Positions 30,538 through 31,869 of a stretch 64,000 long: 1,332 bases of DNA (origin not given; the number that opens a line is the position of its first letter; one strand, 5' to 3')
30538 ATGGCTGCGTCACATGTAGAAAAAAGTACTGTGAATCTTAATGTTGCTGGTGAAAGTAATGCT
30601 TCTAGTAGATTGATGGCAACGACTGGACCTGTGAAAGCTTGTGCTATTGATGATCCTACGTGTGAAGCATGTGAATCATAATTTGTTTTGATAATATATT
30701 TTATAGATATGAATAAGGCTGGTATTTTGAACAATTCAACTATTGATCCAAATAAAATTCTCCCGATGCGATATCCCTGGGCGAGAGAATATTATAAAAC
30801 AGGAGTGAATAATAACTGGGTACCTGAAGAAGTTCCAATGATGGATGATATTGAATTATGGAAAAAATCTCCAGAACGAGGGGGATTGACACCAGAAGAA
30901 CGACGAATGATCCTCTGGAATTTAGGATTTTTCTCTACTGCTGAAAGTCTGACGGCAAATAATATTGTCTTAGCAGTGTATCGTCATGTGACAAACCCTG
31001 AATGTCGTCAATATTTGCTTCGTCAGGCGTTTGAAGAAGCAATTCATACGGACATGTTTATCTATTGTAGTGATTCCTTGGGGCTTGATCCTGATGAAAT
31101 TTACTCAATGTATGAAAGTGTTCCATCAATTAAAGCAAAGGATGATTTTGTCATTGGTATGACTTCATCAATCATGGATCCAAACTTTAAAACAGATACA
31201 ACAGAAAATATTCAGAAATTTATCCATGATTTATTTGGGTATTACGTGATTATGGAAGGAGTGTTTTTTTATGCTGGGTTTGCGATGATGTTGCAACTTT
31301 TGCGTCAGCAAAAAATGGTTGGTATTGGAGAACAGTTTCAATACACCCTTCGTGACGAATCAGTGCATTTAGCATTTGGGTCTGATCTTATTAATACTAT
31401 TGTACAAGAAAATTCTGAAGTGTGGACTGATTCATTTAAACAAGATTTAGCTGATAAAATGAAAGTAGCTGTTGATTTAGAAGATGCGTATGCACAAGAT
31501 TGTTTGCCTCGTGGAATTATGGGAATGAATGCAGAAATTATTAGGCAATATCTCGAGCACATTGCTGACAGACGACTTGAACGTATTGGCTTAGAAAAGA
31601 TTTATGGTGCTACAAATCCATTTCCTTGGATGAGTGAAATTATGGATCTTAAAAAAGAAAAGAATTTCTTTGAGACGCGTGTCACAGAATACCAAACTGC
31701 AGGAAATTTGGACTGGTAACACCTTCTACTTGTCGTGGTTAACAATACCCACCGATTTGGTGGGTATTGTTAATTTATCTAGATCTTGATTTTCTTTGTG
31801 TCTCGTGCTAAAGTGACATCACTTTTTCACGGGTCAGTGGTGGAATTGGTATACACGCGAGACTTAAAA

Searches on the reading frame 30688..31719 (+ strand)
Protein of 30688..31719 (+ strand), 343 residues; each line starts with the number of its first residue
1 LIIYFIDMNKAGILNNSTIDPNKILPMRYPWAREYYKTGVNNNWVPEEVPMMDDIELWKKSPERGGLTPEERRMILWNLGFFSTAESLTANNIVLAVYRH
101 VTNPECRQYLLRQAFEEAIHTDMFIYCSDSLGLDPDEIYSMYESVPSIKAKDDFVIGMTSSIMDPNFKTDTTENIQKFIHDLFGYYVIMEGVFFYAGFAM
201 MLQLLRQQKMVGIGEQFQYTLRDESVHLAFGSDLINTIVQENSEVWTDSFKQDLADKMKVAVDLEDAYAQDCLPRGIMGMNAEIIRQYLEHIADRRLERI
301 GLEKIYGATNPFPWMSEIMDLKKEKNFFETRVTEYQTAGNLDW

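Call 8: search_protein_families(library=pfam, proteins=[window:30688-31719:+])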
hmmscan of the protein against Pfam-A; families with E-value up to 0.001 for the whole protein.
window:30688-31719:+ (343 aa): 1 family
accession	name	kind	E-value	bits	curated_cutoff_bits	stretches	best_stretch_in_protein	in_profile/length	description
PF00268.27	Ribonuc_red_sm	-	1.9e-82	277.2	33.6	1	22-311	2-281/281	Ribonucleotide reductase, small chain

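Call 50: search_protein_families(library=ncbifam, proteins=[window:30709-31719:+], max_evalue=0.00001)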
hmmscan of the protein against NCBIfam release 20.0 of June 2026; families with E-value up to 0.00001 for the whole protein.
window:30709-31719:+ (336 aa): 14 families
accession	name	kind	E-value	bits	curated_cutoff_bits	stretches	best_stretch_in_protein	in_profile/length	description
NF005550.0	PRK07209.1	equivalog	1.9e-162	540.6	309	1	8-336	56-382/383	ribonucleotide-diphosphate reductase subunit beta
NF007186.0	PRK09614.1-5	equivalog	3e-80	269.7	237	1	17-332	14-313/328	ribonucleotide-diphosphate reductase subunit beta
NF007184.0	PRK09614.1-3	equivalog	1.1e-62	212.4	310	1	4-330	22-338/346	ribonucleotide-diphosphate reductase subunit beta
NF009398.0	PRK12759.1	equivalog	7.4e-40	137.2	649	1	18-332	101-399/410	bifunctional gluaredoxin/ribonucleoside-diphosphate reductase subunit beta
TIGR04171.1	RNR_1b_NrdF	exception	2.3e-20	73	355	1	26-330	15-303/316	class 1b ribonucleoside-diphosphate reductase subunit beta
NF006576.0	PRK09101.1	equivalog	2.7e-17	62.7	346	1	36-312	48-340/376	class Ia ribonucleoside-diphosphate reductase subunit beta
NF007183.0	PRK09614.1-2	subfamily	5.1e-17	61.8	320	1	26-331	20-312/327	ribonucleotide-diphosphate reductase subunit beta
NF006200.0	PRK08326.1-3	equivalog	6.3e-14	51.9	194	1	28-256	34-252/321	R2-like ligand-binding oxidase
NF006202.0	PRK08326.1-5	equivalog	6.6e-11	42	315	1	33-295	28-277/297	R2-like ligand-binding oxidase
NF006198.0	PRK08326.1-1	subfamily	2.8e-10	39.9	274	1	27-239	29-232/308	R2-like ligand-binding oxidase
NF007185.0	PRK09614.1-4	equivalog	4.4e-09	36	525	1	34-302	27-273/320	ribonucleotide-diphosphate reductase subunit beta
NF007182.0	PRK09614.1-1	subfamily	4.6e-09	35.9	471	1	32-301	31-278/324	ribonucleotide-diphosphate reductase subunit beta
NF006199.0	PRK08326.1-2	equivalog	2.1e-08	33.6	286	1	28-294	34-288/324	R2-like ligand-binding oxidase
NF010572.0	PRK13965.1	subfamily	3.2e-08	32.9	486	1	33-300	45-290/337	class 1b ribonucleoside-diphosphate reductase subunit beta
